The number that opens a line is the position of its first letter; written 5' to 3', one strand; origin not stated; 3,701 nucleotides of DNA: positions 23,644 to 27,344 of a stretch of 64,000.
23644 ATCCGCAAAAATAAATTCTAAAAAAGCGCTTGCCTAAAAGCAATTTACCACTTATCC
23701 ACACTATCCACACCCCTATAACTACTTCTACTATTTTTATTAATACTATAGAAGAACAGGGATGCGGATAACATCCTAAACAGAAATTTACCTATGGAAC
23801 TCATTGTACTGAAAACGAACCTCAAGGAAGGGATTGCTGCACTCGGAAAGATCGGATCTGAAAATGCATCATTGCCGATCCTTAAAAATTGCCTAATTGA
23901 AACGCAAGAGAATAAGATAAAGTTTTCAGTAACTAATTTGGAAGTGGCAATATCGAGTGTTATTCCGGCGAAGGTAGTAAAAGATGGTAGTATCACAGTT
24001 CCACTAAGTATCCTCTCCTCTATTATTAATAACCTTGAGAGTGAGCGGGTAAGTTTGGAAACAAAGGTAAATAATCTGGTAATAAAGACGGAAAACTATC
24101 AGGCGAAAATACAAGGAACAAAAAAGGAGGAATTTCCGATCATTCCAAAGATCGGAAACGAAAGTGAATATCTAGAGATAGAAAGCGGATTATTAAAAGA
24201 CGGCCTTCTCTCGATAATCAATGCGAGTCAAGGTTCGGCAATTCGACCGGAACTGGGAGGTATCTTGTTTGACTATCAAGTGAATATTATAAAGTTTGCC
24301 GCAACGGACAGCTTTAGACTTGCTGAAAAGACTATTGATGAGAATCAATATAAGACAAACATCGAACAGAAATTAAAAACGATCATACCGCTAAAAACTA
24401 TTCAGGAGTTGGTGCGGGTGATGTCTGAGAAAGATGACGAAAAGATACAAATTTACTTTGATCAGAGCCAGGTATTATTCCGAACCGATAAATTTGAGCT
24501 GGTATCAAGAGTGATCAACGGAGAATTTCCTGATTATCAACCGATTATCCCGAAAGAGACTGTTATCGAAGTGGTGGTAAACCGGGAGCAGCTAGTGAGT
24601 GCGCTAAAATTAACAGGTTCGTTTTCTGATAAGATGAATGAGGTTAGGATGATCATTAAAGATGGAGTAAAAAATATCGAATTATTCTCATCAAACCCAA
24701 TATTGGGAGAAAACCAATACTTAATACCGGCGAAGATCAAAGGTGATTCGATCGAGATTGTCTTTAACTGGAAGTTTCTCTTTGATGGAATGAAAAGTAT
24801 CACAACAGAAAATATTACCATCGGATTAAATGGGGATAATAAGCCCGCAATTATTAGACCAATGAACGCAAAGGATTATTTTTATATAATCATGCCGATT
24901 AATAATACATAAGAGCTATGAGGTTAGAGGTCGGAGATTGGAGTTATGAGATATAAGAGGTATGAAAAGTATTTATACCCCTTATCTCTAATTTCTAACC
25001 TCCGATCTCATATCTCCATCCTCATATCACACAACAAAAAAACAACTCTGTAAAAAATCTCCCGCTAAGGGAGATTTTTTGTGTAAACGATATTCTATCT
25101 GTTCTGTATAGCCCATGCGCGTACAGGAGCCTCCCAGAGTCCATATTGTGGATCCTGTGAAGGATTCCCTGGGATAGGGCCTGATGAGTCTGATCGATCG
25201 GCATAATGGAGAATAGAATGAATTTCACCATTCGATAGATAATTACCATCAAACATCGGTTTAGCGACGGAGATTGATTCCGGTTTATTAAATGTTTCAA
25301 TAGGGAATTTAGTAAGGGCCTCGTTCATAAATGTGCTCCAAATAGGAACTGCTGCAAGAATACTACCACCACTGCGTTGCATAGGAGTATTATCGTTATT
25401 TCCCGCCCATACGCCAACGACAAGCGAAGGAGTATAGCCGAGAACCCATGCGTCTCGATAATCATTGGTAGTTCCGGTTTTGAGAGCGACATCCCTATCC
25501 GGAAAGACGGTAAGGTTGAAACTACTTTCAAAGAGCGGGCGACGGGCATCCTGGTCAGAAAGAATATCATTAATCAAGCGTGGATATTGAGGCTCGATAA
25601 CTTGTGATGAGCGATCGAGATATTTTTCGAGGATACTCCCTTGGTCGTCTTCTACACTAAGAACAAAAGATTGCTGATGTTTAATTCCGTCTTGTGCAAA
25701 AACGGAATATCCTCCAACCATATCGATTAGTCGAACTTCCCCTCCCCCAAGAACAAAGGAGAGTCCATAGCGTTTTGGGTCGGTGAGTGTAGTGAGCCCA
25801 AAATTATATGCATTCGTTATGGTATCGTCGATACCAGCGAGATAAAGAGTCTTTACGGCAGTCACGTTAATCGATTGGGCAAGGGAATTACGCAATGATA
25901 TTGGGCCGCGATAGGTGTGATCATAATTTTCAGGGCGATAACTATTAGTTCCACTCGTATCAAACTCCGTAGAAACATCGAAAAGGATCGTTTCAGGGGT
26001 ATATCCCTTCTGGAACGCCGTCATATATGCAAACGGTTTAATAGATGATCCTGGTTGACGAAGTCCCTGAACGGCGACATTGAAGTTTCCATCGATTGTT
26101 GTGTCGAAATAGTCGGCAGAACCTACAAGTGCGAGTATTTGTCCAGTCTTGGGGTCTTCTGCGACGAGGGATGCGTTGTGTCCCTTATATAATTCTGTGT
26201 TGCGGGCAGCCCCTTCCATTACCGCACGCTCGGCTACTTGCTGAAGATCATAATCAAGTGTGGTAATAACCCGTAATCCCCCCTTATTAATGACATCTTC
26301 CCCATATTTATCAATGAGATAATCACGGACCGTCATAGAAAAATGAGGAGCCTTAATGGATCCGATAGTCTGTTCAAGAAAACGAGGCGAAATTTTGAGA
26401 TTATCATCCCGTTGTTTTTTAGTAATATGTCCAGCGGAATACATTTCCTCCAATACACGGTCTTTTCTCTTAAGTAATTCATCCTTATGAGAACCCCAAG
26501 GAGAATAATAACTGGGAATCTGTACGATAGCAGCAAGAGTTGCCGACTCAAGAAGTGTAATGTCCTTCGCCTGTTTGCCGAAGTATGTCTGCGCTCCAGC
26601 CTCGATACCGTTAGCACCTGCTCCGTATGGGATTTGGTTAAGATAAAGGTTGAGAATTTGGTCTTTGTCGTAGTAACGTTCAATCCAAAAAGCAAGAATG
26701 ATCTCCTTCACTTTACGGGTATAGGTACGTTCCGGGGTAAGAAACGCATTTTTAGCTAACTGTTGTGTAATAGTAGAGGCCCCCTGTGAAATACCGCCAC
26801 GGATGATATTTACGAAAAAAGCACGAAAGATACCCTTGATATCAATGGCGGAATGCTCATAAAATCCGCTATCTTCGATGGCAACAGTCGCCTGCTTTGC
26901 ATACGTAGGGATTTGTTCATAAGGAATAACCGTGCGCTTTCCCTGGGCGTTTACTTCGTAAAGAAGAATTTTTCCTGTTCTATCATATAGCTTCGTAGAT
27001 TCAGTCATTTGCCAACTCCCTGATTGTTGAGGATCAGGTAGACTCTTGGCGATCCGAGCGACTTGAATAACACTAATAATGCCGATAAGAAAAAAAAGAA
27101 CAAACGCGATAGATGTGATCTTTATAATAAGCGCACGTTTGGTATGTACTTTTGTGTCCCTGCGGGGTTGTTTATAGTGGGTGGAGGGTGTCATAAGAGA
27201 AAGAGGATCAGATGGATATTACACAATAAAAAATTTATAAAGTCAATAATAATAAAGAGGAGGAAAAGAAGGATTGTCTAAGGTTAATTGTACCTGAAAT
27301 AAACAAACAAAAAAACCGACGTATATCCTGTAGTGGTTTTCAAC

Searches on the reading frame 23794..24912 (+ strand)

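Call 82: search_protein_families(library=pfam, proteins=[window:23794-24912:+], max_evalue=0.00001)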
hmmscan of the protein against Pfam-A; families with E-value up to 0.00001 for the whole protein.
window:23794-24912:+ (372 aa): 3 families
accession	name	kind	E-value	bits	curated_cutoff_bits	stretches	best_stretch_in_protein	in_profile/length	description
PF02767.21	DNA_pol3_beta_2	-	7.2e-22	78.3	27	1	144-247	17-116/116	DNA polymerase III beta subunit, central domain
PF02768.20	DNA_pol3_beta_3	-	7.6e-20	71.4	27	1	251-369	3-120/121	DNA polymerase III beta subunit, C-terminal domain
PF00712.24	DNA_pol3_beta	-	1.9e-17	63.9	24.4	1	1-118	1-120/120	DNA polymerase III beta subunit, N-terminal domain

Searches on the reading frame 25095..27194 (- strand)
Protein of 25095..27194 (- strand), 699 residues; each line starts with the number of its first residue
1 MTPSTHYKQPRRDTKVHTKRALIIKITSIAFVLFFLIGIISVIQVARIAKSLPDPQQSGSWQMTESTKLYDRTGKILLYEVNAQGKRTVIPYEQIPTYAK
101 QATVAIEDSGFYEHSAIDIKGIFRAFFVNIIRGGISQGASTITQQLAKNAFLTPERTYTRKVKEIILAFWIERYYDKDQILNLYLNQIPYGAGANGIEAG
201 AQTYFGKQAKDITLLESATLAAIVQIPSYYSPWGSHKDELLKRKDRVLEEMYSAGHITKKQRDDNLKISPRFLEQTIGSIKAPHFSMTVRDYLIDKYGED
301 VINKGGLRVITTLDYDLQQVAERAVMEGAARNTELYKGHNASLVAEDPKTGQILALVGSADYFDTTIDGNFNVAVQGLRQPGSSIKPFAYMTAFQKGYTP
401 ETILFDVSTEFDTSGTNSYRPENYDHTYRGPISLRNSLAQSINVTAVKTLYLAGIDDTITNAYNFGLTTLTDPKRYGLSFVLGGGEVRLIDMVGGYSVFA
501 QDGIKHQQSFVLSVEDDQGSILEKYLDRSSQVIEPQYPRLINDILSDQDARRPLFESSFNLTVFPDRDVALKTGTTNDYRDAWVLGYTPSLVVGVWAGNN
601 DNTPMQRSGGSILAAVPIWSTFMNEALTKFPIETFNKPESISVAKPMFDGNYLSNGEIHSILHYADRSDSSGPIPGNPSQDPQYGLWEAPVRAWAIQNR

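Call 82: search_protein_families(library=pfam, proteins=[window:25095-27194:-], max_evalue=0.00001)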
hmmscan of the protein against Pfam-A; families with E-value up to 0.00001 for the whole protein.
window:25095-27194:- (699 aa): 2 families
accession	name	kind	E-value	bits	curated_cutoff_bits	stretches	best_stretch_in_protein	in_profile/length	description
PF00912.28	Transgly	-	1.5e-62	210.6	27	1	79-251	6-177/178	Transglycosylase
PF00905.27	Transpeptidase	-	7.7e-21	75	22.1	1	342-612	2-289/299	Penicillin binding protein transpeptidase domain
